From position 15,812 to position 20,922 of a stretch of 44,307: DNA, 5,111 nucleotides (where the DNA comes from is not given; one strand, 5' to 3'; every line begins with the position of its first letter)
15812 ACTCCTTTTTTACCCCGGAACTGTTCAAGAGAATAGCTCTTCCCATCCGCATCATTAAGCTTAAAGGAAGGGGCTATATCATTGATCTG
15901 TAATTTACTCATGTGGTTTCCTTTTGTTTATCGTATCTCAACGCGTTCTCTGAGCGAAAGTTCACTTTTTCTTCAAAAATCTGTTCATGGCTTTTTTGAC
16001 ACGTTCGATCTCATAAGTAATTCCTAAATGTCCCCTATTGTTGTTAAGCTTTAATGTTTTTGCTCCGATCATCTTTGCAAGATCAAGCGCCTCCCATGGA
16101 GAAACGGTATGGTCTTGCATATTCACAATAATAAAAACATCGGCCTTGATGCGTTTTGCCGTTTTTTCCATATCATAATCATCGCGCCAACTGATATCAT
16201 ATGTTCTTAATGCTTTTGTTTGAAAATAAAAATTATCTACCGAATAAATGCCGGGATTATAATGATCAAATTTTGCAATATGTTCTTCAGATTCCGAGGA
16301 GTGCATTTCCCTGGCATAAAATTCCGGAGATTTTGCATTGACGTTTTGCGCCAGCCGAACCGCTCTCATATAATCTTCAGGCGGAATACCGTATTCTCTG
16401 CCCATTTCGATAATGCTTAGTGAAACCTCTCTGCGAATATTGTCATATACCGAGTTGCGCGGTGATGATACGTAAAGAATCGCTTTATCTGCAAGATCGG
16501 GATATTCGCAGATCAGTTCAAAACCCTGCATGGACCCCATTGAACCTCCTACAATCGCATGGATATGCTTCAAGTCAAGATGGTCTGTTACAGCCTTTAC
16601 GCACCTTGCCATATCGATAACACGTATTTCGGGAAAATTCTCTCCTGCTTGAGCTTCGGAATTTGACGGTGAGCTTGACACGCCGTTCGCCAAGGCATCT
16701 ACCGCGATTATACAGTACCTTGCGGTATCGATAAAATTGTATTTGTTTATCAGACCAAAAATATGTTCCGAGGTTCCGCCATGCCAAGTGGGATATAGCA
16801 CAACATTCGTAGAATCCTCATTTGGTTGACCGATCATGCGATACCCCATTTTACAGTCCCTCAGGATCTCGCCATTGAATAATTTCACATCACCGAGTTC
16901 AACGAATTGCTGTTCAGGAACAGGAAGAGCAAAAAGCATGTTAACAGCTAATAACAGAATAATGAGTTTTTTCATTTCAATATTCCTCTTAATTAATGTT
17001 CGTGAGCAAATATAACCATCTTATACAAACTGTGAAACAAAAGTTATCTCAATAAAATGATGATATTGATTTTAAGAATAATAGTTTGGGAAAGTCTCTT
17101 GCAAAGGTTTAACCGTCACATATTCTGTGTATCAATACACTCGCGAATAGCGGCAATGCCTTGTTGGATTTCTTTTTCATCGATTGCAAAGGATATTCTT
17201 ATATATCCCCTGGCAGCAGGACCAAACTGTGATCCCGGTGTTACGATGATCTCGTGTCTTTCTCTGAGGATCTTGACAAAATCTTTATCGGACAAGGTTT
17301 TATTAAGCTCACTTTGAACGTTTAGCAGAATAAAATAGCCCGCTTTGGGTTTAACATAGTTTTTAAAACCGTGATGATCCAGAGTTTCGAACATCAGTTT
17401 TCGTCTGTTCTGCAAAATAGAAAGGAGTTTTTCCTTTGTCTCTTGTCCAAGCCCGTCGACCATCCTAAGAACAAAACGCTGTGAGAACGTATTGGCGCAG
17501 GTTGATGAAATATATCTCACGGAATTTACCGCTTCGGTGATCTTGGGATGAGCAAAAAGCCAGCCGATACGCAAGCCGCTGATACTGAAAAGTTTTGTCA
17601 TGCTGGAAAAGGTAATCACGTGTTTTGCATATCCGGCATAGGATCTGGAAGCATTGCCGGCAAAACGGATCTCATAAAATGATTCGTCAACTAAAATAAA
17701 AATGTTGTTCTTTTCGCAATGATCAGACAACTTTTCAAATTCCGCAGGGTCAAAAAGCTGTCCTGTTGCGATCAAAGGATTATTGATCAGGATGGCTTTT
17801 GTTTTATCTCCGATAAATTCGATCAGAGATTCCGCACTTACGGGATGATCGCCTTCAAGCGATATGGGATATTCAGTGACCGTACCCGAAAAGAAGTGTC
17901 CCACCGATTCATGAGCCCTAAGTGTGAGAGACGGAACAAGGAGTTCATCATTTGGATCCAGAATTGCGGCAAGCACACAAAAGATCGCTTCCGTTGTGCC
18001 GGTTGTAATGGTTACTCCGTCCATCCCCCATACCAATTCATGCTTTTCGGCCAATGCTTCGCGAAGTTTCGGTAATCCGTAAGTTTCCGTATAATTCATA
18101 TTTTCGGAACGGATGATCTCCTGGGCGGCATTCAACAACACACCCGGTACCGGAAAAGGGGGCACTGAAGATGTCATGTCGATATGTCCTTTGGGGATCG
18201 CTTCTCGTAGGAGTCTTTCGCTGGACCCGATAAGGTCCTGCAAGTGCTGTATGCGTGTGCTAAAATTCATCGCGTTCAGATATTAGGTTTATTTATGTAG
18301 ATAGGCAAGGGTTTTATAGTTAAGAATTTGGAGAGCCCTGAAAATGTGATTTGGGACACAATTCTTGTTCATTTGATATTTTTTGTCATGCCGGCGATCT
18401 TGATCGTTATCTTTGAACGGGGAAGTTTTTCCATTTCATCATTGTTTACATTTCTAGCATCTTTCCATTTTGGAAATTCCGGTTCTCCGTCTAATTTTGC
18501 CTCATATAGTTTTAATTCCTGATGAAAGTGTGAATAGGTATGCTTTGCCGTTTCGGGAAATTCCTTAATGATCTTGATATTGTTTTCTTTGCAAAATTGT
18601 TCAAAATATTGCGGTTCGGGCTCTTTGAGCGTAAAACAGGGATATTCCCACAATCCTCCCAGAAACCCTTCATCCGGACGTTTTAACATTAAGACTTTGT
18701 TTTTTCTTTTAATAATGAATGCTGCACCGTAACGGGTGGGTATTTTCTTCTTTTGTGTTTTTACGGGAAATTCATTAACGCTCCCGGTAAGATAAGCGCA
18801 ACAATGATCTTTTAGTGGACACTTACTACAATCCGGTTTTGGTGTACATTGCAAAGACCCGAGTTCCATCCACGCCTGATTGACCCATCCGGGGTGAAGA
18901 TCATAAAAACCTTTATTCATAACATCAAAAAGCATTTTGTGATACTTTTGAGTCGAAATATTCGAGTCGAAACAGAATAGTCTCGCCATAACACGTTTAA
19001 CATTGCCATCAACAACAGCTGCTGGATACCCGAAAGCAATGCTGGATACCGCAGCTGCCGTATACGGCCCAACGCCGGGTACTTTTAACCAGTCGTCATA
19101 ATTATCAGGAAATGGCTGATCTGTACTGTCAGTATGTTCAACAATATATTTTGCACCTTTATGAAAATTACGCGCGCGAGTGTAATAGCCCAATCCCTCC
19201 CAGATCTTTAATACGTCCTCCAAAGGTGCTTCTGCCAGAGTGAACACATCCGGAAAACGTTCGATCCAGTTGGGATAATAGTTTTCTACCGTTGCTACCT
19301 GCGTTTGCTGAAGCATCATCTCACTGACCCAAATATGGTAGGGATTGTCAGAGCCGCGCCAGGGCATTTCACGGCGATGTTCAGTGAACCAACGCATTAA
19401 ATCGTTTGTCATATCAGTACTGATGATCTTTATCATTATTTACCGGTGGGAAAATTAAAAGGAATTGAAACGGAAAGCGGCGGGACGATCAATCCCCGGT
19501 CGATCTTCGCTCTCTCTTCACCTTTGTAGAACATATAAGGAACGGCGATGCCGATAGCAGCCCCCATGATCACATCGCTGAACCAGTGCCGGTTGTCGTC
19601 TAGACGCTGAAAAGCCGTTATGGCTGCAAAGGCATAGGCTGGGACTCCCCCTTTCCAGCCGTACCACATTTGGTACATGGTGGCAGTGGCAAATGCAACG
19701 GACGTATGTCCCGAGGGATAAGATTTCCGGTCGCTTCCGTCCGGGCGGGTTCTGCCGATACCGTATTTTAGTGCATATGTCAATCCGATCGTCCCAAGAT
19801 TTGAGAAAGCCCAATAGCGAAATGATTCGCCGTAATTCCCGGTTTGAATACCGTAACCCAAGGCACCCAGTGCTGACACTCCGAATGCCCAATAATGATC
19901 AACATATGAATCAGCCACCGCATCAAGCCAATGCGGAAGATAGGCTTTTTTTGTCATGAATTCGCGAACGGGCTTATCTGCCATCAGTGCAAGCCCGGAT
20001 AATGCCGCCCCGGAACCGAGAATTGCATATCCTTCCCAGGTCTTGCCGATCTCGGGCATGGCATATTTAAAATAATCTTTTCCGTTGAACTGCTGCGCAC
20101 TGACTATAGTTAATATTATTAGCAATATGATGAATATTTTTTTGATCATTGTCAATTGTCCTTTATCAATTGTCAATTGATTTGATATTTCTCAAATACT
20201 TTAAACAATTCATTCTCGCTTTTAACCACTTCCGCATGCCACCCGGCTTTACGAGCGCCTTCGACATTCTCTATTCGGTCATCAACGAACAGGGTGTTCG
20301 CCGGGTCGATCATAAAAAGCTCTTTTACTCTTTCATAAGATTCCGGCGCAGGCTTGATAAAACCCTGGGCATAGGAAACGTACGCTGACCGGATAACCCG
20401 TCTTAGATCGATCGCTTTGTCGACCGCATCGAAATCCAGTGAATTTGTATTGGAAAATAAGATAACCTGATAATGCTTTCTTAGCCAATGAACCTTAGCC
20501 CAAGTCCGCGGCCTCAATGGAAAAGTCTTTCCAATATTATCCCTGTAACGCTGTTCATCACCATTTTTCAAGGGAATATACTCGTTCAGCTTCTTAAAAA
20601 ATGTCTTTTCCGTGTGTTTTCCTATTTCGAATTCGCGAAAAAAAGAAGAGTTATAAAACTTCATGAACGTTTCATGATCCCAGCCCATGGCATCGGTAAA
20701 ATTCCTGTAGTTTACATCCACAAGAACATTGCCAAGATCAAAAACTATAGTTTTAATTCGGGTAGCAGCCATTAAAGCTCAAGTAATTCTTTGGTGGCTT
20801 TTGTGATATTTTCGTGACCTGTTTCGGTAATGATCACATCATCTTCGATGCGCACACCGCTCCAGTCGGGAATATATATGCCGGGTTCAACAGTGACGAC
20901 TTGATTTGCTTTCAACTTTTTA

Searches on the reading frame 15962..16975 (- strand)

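Call 55: search_protein_families(library=pfam, proteins=[window:15962-16975:-], max_evalue=0.00001)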
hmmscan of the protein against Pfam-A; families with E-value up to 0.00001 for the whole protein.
window:15962-16975:- (337 aa): 1 family
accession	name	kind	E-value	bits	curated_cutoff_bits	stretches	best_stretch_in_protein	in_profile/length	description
PF00561.26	Abhydrolase_1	-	2.4e-15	57.3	25.8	1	84-317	25-239/245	alpha/beta hydrolase fold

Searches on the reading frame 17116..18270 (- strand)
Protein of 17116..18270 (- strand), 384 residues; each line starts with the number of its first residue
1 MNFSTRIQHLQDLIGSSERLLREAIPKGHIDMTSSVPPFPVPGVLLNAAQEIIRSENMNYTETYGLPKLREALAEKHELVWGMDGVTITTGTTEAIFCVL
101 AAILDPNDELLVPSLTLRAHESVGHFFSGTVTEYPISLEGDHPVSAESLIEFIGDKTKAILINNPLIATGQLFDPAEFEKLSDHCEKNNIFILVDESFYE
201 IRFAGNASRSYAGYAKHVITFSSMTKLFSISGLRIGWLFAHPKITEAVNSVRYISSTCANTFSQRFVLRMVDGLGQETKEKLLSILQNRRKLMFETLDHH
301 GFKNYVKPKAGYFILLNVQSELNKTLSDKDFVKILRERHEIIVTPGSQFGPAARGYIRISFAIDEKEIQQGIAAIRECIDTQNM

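Call 55: search_protein_families(library=pfam, proteins=[window:17116-18270:-], max_evalue=0.00001)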
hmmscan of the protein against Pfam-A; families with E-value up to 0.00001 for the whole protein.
window:17116-18270:- (384 aa): 1 family
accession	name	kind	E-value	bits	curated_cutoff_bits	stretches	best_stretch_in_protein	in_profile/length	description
PF00155.27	Aminotran_1_2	-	4.1e-48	164.9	19.7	1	30-375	4-361/361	Aminotransferase class I and II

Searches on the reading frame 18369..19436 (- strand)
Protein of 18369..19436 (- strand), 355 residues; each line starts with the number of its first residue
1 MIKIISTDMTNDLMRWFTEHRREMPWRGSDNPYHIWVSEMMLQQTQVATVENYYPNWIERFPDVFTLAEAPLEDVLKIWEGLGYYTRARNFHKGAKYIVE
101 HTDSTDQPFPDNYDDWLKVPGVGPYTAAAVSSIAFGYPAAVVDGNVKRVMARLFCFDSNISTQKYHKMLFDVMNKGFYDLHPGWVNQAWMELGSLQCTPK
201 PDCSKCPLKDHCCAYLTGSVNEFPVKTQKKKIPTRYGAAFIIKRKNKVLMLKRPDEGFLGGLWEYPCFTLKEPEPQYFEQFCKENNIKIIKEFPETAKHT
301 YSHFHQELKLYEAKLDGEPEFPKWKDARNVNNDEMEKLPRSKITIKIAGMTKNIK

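Call 55: search_protein_families(library=pfam, proteins=[window:18369-19436:-], max_evalue=0.00001)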
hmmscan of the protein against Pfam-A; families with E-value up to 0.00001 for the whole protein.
window:18369-19436:- (355 aa): 3 families
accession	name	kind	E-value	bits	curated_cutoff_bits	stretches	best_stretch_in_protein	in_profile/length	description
PF00730.31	HhH-GPD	-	1.5e-22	80.4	26.2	1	37-166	1-99/108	HhH-GPD superfamily base excision DNA repair protein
PF14815.12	NUDIX_4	-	9.6e-18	64.5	35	1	239-343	2-106/113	NUDIX domain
PF00633.29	HHH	-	1.4e-06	28.2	24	1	109-132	6-29/30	Helix-hairpin-helix motif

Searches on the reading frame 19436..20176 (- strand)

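Call 55: search_protein_families(library=pfam, proteins=[window:19436-20176:-], max_evalue=0.00001)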
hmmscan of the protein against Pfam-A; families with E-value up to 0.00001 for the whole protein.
window:19436-20176:- (246 aa): 1 family
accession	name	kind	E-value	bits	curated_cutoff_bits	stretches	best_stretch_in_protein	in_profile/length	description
PF01569.27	PAP2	-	7.7e-15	55.2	27.2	1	134-218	17-123/130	PAP2 superfamily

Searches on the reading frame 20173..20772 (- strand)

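Call 55: search_protein_families(library=pfam, proteins=[window:20173-20772:-], max_evalue=0.00001)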
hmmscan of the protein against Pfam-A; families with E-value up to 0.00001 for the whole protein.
window:20173-20772:- (199 aa): 2 families
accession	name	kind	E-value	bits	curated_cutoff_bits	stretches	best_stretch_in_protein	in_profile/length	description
PF00702.32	Hydrolase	-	2.2e-14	54.7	26.4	1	6-177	1-191/191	haloacid dehalogenase-like hydrolase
PF13419.12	HAD_2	-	2.1e-07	31.7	23.8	1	9-180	1-175/178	Haloacid dehalogenase-like hydrolase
